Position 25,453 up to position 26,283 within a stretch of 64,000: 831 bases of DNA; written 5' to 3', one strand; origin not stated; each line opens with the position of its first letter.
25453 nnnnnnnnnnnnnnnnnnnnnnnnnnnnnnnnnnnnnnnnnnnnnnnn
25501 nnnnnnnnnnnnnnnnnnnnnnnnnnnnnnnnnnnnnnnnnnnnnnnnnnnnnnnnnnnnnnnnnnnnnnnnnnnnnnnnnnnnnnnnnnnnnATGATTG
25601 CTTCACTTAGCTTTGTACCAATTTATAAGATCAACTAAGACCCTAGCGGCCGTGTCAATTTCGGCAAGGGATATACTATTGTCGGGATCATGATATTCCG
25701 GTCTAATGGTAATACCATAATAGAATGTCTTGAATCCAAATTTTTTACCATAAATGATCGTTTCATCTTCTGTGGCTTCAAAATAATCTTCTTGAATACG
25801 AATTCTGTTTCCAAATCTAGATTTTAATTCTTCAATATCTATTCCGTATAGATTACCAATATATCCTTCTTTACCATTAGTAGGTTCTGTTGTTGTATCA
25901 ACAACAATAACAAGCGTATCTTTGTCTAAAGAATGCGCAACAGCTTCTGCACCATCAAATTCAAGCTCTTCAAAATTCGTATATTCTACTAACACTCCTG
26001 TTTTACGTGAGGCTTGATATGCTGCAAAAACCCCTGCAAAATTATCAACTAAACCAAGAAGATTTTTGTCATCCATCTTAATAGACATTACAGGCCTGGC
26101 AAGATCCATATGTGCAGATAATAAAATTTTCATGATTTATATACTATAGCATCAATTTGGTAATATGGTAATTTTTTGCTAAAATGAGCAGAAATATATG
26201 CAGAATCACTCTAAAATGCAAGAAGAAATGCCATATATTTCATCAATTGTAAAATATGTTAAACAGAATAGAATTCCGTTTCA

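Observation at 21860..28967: asd-lysC next to an ATP-grasp ligase, a short M42-like hydrolase, a PLP Orn/Lys/Arg-type decarboxylase and a class-III aminotransferase: candidate aspartate-derived diamine or conjugate pathway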

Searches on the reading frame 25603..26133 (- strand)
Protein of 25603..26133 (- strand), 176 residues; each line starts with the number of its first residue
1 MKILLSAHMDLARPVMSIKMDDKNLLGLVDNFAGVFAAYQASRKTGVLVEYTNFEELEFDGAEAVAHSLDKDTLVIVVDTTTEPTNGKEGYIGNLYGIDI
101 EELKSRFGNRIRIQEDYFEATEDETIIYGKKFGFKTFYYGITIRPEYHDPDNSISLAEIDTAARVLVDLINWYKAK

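Call 3: search_protein_families(library=pfam, proteins=[window:25603-26133:-])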
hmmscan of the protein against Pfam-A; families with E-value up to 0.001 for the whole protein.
window:25603-26133:- (176 aa): 0 families

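Call 4: search_protein_families(library=ncbifam, proteins=[window:25603-26133:-])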
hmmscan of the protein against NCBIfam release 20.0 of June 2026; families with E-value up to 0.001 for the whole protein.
window:25603-26133:- (176 aa): 0 families

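Call 21: search_solved_structures(query=window:25603-26133:-, max_evalue=10, show_alignments=2)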
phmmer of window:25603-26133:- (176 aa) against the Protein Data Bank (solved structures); distinct sequences matched with E-value up to 10: 1.
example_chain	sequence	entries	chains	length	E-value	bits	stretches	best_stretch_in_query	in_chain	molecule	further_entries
7xks_A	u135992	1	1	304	0.78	13.2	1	89-126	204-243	Pectate lyase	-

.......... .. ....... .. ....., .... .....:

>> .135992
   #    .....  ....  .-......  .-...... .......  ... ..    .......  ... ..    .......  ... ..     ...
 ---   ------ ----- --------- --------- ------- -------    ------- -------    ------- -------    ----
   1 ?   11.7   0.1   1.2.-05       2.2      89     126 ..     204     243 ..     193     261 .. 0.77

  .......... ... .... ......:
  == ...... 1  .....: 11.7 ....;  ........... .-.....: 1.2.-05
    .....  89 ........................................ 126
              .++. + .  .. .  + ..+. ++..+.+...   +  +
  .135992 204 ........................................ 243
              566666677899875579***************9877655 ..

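Call 26: find_homologous_proteins(query=window:25603-26133:-, max_evalue=0.001)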
Query window:25603-26133:- (176 aa): 191 proteins with E <= 0.001 among 286 candidates; the best 120 are listed.
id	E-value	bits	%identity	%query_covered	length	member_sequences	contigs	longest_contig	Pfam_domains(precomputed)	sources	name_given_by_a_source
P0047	5.4e-111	386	100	100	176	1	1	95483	-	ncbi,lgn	-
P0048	2.8e-97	342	89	100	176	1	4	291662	-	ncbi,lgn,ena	-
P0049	8.6e-97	340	88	100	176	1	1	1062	-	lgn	-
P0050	2.7e-96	338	85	100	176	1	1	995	-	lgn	-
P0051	1.5e-95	336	86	100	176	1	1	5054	-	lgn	-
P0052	1.9e-95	336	87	99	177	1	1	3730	-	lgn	-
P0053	3.2e-95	335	86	100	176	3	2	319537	-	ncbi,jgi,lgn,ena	-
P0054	3.6e-95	335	86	100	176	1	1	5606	-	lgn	-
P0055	6.8e-95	334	86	100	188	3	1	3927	-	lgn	-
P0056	8.0e-95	334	86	100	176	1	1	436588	-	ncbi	-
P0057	2.5e-94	332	86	100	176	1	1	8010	-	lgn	-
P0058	6.7e-94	331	84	100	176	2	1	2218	-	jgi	-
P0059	1.5e-93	330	86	100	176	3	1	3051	-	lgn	-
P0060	4.1e-93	328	84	100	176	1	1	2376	-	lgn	-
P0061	1.1e-91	323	84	100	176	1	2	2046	-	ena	-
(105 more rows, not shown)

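Call 29: find_encoding_contigs(protein=P0056, flank=10000, max_places=2)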
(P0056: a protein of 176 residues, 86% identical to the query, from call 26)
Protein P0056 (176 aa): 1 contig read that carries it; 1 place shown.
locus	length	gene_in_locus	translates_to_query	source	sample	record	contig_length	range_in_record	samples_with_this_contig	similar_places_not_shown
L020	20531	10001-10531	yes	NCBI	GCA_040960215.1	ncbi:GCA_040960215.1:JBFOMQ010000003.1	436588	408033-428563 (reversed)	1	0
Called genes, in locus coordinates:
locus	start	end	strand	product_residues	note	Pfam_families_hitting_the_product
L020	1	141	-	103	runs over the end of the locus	PF00355:Rieske, PF13806:Rieske_2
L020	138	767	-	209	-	PF01458:SUFBD_core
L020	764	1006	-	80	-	-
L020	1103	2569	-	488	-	PF19295:SufBD_N, PF01458:SUFBD_core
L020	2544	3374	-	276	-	PF02463:SMC_N (weak), PF00005:ABC_tran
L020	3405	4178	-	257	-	PF02585:PIG-L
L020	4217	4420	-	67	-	PF04070:DUF378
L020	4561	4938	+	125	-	PF00903:Glyoxalase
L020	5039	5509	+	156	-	PF13473:Cupredoxin_1, PF07731:Cu-oxidase_2 (faint), PF00127:Copper-bind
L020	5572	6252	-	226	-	PF03372:Exo_endo_phos, PF23226:Exo_endo_phos_PGAP2IP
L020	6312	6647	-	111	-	-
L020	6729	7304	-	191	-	PF03193:RsgA_GTPase (faint), PF00350:Dynamin_N (faint), PF01926:MMR_HSR1, PF02421:FeoB_N, PF00009:GTP_EFTU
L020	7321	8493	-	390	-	PF05970:PIF1 (weak), PF13245:AAA_19, PF13604:AAA_30, PF18335:SH3_13 (weak), PF01443:Viral_helicase1 (weak), PF13538:UvrD_C_2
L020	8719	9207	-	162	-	PF03449:GreA_GreB_N, PF01272:GreA_GreB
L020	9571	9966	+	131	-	PF13527:Acetyltransf_9 (faint), PF00583:Acetyltransf_1, PF13673:Acetyltransf_10, PF13508:Acetyltransf_7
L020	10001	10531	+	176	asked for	-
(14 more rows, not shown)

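Call 33: predict_structure(alignment_id=A2)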
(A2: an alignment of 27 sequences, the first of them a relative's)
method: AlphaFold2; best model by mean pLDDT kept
length: 176 residues; sequences in the alignment: 27
mean_pLDDT: 90.7   pTM: 0.90
mean pLDDT of the five models: 90.7, 90.5, 90.1, 89.4, 87.1
residues with pLDDT >= 90: 132; 70-90: 29; 50-70: 15; < 50: 0
segments of 3 or more residues with pLDDT < 50: none
pLDDT, mean of each block of 10 residues (from residue 1): 93 74 92 95 98 74 94 96 91 95 96 80 85 96 88 95 98 96
secondary structure, 60 per line:
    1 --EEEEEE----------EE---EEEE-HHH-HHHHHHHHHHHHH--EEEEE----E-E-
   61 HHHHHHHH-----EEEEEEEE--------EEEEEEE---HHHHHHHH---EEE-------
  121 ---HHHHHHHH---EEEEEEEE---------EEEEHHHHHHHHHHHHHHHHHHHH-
elements in order: E3-8 E24-27 H33-45 E48-52 H61-68 E74-81 E90-96 H100-107 E111-113 H124-131 E135-142 E152-155 H156-175

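Call 36: fold_search(model_id=the predicted structure, library=pdb)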
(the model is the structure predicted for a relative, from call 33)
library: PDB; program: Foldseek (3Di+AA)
matches with E <= 10: 1157; with E <= 0.001: 43
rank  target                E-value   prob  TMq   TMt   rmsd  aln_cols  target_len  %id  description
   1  2wzn                  1.5e-06  1.00  0.63  0.36   4.5       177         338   14  3d structure of TET3 from Pyrococcus horikoshii (released 2010-11-03)
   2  4x8i_B                1.5e-06  1.00  0.58  0.33   4.9       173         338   13  de novo crystal structure of the Pyrococcus Furiosus TET3 aminopeptidase (released 2016-02-10)
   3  4x8i_A                2.8e-06  1.00  0.63  0.36   4.5       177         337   14  de novo crystal structure of the Pyrococcus Furiosus TET3 aminopeptidase (released 2016-02-10)
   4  2pe3_D                3.6e-06  1.00  0.58  0.34   4.9       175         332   14  Crystal structure of Frv operon protein FRVX (PH1821)from pyrococcus horikoshii OT3 (released 2007-10-02)
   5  2pe3_B                5.9e-06  1.00  0.61  0.36   4.5       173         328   13  Crystal structure of Frv operon protein FRVX (PH1821)from pyrococcus horikoshii OT3 (released 2007-10-02)
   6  2pe3_A                1.1e-05  1.00  0.63  0.36   4.4       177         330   14  Crystal structure of Frv operon protein FRVX (PH1821)from pyrococcus horikoshii OT3 (released 2007-10-02)
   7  2wyr_B                1.2e-05  1.00  0.58  0.35   4.7       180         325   18  3-D structure of PhTET1-12s, dodecamer in the asymmetric unit (released 2010-12-01)
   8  1xfo_A                1.5e-05  1.00  0.56  0.32   5.1       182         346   16  Crystal Structure of an archaeal aminopeptidase (released 2004-10-05)
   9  1y0y_A                1.9e-05  1.00  0.57  0.33   5.3       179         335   15  Crystal structure of tetrahedral aminopeptidase from P. horikoshii in complex with amastatin (released 2005-03-01)
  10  1y0r                  2.4e-05  1.00  0.59  0.34   4.8       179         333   16  Crystal structure of the tetrahedral aminopeptidase from P. horikoshii (released 2005-03-01)
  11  4wwv_B                3.1e-05  1.00  0.61  0.33   4.4       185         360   18  Aminopeptidase APDkam598 from the archaeon Desulfurococcus kamchatkensis (released 2015-03-04)
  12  1vho                  3.3e-05  1.00  0.57  0.34   4.9       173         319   17  Crystal structure of a putative peptidase/endoglucanase (released 2003-12-30)
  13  5ds0_C                4.3e-05  1.00  0.61  0.33   5.0       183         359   20  Crystal structure of TET aminopeptidase from marine sediment archaeon Thaumarchaeota archaeon SCGC AB-539-E09 (released 2015-10-14)
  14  1xfo_B                4.5e-05  1.00  0.56  0.33   4.9       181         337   15  Crystal Structure of an archaeal aminopeptidase (released 2004-10-05)
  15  5ds0_I                4.8e-05  1.00  0.62  0.34   4.4       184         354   18  Crystal structure of TET aminopeptidase from marine sediment archaeon Thaumarchaeota archaeon SCGC AB-539-E09 (released 2015-10-14)
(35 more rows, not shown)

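Call 39: find_encoding_contigs(protein=P0048, flank=10000, max_places=3)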
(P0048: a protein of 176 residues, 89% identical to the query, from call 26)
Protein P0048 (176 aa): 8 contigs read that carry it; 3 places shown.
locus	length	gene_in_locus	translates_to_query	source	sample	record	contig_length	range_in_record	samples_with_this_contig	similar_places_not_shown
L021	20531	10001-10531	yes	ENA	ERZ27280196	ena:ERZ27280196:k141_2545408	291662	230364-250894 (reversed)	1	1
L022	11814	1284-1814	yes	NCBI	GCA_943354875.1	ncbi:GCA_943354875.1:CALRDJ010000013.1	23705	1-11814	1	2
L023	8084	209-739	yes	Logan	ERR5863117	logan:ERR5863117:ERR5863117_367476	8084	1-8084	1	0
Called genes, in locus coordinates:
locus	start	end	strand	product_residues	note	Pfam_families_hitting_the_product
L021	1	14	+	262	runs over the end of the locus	PF13847:Methyltransf_31, PF08241:Methyltransf_11, PF08242:Methyltransf_12, PF13649:Methyltransf_25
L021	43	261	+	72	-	-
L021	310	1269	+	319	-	PF01018:GTP1_OBG, PF01926:MMR_HSR1, PF02421:FeoB_N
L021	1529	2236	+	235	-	PF13328:HD_4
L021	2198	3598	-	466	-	-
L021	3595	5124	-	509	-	PF13231:PMT_2, PF02366:PMT (weak)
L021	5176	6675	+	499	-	PF02636:Methyltransf_28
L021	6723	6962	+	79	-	-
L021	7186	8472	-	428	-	PF00202:Aminotran_3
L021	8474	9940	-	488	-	PF01276:OKR_DC_1, PF01053:Cys_Met_Meta_PP, PF00155:Aminotran_1_2, PF00266:Aminotran_5, PF01041:DegT_DnrJ_EryC1, PF01212:Beta_elim_lyase, PF05889:SepSecS, PF03711:OKR_DC_1_C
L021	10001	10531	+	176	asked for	-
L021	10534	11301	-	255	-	-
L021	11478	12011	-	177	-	-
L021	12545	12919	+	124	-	-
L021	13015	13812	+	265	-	-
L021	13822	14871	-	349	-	PF21338:Top1B_N_bact, PF01028:Topoisom_I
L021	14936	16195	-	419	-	PF05221:AdoHcyase, PF02826:2-Hacid_dh_C, PF00670:AdoHcyase_NAD, PF07991:KARI_N (weak)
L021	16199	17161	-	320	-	PF00294:PfkB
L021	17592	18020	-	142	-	-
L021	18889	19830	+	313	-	PF02661:Fic, PF12728:HTH_17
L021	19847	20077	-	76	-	-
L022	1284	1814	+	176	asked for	-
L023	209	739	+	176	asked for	-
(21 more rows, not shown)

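Call 40: find_encoding_contigs(protein=P0053, flank=10000, max_places=2)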
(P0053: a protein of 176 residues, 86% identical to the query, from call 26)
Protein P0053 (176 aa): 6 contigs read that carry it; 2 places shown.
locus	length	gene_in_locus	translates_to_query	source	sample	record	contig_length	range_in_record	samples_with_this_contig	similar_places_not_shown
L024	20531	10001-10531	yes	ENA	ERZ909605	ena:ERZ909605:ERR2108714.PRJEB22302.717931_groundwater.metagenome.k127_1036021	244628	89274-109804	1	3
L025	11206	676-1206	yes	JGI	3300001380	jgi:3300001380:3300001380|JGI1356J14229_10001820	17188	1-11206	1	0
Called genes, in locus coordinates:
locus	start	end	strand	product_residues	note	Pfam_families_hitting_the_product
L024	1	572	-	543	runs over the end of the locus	PF02310:B12-binding (weak), PF04055:Radical_SAM (weak)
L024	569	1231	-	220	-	PF01966:HD (faint)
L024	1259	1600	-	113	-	-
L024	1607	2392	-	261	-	PF00459:Inositol_P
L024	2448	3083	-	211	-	PF13521:AAA_28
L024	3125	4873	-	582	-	PF13522:GATase_6, PF13537:GATase_7, PF00733:Asn_synthase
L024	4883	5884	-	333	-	PF02615:Ldh_2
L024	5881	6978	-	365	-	PF00155:Aminotran_1_2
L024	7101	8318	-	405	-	PF00464:SHMT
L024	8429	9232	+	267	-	-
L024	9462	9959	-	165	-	PF00202:Aminotran_3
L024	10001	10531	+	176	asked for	-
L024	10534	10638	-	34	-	-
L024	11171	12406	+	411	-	PF02441:Flavoprotein, PF04127:DFP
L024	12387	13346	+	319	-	PF03576:Peptidase_S58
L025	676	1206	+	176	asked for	-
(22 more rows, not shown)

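Call 96: search_protein_families(library=pfam, proteins=[window:25603-26133:-], max_evalue=10)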
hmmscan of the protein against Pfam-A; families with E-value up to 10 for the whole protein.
window:25603-26133:- (176 aa): 1 family
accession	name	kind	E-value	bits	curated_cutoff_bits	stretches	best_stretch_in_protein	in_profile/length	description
PF05343.19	Peptidase_M42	-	0.053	13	23.2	1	15-83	128-193/292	M42 glutamyl aminopeptidase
